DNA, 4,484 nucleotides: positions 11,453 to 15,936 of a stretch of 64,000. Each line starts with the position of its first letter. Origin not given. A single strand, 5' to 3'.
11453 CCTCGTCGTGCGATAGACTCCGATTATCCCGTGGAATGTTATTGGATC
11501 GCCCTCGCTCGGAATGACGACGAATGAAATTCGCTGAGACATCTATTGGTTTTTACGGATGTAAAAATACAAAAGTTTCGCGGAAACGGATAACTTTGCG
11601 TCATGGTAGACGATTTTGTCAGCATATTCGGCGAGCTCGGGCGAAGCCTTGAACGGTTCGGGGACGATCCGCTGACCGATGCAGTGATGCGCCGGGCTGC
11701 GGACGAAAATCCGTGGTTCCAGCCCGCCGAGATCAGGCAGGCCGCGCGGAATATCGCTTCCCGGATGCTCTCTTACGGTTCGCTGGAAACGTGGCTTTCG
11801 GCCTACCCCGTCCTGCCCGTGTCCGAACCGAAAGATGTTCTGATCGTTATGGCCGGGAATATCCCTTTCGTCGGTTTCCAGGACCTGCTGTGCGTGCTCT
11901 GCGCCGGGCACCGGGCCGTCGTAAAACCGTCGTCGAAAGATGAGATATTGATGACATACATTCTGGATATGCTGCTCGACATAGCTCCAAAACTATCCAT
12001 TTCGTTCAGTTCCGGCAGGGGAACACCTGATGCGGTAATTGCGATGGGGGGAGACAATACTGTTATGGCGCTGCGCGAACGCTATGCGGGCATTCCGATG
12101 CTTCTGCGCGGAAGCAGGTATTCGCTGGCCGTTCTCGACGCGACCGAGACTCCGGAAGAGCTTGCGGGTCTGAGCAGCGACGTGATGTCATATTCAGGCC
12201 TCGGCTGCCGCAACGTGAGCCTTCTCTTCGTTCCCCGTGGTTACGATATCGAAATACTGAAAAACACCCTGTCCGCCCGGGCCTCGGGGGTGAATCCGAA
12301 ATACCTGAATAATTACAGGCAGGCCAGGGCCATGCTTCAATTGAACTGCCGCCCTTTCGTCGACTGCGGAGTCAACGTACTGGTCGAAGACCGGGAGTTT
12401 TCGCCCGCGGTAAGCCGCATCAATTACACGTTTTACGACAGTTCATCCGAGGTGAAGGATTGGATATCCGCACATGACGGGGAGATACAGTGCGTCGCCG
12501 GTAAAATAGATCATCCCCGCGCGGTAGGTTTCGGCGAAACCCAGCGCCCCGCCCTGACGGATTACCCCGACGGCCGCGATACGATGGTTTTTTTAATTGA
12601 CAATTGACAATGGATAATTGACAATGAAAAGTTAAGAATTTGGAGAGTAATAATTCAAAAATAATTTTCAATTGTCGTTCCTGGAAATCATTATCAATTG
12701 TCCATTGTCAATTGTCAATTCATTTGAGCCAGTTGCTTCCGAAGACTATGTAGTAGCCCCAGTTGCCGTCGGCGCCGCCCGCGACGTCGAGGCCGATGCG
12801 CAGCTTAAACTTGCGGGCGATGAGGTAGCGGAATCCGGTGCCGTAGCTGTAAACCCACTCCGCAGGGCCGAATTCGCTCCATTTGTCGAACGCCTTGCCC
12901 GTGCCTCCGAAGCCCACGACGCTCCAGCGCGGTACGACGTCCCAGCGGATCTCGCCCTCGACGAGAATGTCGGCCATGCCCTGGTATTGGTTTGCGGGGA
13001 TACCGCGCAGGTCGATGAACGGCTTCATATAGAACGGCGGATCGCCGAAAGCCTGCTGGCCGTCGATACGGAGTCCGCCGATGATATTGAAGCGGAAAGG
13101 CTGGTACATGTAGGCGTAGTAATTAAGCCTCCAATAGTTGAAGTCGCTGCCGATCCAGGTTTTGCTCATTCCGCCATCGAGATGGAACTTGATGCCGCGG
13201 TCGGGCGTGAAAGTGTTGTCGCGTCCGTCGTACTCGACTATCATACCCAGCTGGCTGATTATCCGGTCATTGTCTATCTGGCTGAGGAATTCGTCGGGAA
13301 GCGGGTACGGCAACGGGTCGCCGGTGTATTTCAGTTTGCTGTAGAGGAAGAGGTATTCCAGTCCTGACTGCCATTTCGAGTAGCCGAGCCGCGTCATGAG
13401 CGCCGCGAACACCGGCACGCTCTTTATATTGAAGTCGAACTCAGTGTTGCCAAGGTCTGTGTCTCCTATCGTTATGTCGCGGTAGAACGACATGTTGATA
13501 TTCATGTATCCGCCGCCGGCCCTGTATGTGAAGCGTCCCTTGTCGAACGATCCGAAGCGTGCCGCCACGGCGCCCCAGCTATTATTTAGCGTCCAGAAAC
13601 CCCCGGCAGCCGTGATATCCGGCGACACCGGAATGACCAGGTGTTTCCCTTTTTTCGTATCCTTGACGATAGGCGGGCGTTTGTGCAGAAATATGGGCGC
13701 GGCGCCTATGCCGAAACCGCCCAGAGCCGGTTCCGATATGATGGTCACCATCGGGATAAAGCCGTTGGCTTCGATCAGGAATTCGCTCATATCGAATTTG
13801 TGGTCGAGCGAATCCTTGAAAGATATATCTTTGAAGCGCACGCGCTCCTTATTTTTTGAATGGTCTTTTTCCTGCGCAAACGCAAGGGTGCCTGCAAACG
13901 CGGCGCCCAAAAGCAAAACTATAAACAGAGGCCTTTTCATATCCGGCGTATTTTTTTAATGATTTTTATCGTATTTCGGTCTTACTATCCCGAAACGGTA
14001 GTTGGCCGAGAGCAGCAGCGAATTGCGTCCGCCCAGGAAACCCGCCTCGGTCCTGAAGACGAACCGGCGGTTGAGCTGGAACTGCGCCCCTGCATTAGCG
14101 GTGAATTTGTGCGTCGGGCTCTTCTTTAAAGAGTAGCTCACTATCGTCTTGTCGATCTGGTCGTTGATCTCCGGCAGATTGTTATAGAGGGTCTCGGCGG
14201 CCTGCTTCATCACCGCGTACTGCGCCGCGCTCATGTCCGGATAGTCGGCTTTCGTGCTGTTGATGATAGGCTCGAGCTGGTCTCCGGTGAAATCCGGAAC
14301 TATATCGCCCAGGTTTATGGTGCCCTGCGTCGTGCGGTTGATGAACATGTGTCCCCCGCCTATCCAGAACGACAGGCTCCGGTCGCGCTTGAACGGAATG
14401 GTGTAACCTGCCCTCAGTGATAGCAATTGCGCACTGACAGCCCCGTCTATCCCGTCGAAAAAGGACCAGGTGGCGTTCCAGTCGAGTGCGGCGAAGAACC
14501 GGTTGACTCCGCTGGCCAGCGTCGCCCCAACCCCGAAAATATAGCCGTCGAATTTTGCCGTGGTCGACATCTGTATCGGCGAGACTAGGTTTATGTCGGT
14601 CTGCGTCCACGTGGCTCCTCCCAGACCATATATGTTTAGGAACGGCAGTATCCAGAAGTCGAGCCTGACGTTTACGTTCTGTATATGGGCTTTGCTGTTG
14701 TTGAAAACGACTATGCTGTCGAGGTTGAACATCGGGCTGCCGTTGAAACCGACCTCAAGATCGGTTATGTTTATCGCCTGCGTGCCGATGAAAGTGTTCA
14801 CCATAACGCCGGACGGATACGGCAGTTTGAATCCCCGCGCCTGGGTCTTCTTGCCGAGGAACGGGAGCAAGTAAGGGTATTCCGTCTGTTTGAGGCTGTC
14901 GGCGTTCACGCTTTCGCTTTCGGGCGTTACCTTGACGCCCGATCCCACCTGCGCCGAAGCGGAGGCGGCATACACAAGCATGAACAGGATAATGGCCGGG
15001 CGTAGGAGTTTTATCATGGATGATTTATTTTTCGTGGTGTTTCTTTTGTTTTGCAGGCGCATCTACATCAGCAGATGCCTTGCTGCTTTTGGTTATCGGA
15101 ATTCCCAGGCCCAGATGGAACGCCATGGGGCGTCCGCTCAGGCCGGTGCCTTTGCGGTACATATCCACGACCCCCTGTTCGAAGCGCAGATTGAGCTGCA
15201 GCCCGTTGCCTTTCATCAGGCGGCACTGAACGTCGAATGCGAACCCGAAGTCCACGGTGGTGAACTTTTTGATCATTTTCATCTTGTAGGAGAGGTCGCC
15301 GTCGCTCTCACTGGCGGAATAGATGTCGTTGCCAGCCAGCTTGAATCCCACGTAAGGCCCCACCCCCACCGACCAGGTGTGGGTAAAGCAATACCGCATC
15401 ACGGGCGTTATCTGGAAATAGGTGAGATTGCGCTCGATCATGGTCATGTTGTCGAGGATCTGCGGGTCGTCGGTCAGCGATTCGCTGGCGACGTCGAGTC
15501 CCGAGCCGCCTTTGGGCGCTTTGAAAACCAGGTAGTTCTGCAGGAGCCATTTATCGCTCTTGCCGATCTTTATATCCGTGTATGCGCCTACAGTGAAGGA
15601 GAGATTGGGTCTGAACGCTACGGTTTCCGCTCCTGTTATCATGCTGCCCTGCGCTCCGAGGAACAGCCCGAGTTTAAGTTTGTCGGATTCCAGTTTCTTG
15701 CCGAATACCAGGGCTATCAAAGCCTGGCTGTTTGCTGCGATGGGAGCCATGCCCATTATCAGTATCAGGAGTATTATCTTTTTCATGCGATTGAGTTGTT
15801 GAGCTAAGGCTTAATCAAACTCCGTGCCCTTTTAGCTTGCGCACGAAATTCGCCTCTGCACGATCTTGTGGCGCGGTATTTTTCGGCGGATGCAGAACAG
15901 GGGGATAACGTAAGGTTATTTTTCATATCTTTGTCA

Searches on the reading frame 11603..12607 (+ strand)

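Call 33: search_protein_families(library=pfam, proteins=[window:11603-12607:+], max_evalue=0.0001)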
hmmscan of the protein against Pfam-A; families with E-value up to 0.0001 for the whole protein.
window:11603-12607:+ (334 aa): 1 family
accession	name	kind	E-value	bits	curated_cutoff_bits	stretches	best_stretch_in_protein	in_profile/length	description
PF05893.19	LuxC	-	1.1e-07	31.6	21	1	79-217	92-249/401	Acyl-CoA reductase (LuxC)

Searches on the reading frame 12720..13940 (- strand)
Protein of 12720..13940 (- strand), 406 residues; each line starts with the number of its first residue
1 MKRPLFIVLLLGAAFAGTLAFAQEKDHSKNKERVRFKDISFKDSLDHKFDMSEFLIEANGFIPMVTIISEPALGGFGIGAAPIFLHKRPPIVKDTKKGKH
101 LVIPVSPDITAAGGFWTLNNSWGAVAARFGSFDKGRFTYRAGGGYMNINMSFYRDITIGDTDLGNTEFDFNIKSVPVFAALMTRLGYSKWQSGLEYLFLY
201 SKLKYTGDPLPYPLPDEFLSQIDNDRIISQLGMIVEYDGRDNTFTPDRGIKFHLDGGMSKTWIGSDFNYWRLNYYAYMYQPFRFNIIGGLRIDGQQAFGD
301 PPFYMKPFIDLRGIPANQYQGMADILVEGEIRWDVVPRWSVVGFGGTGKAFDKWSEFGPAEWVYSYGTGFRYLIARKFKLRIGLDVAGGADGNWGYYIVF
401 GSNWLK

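Call 33: search_protein_families(library=pfam, proteins=[window:12720-13940:-], max_evalue=0.0001)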
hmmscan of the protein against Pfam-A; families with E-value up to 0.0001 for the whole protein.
window:12720-13940:- (406 aa): 1 family
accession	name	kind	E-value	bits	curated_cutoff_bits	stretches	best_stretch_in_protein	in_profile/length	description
PF01103.29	Omp85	-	3.7e-05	23.8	24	1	223-285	109-171/325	Omp85 superfamily domain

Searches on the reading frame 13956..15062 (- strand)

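Call 33: search_protein_families(library=pfam, proteins=[window:13956-15062:-], max_evalue=0.0001)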
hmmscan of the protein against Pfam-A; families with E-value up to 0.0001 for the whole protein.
window:13956-15062:- (368 aa): 1 family
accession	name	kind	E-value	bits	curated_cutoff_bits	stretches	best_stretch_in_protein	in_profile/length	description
PF13505.12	OMP_b-brl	-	7.3e-06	26.7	28.7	1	25-220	3-173/175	Outer membrane protein beta-barrel domain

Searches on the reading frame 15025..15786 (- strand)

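Call 34: search_protein_families(library=pfam, proteins=[window:15025-15786:-], max_evalue=0.0001)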
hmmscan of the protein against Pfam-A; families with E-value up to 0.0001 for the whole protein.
window:15025-15786:- (253 aa): 1 family
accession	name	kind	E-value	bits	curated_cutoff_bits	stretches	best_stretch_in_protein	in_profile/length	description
PF13568.12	OMP_b-brl_2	-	1.3e-07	32.3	27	1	36-210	8-174/175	Outer membrane protein beta-barrel domain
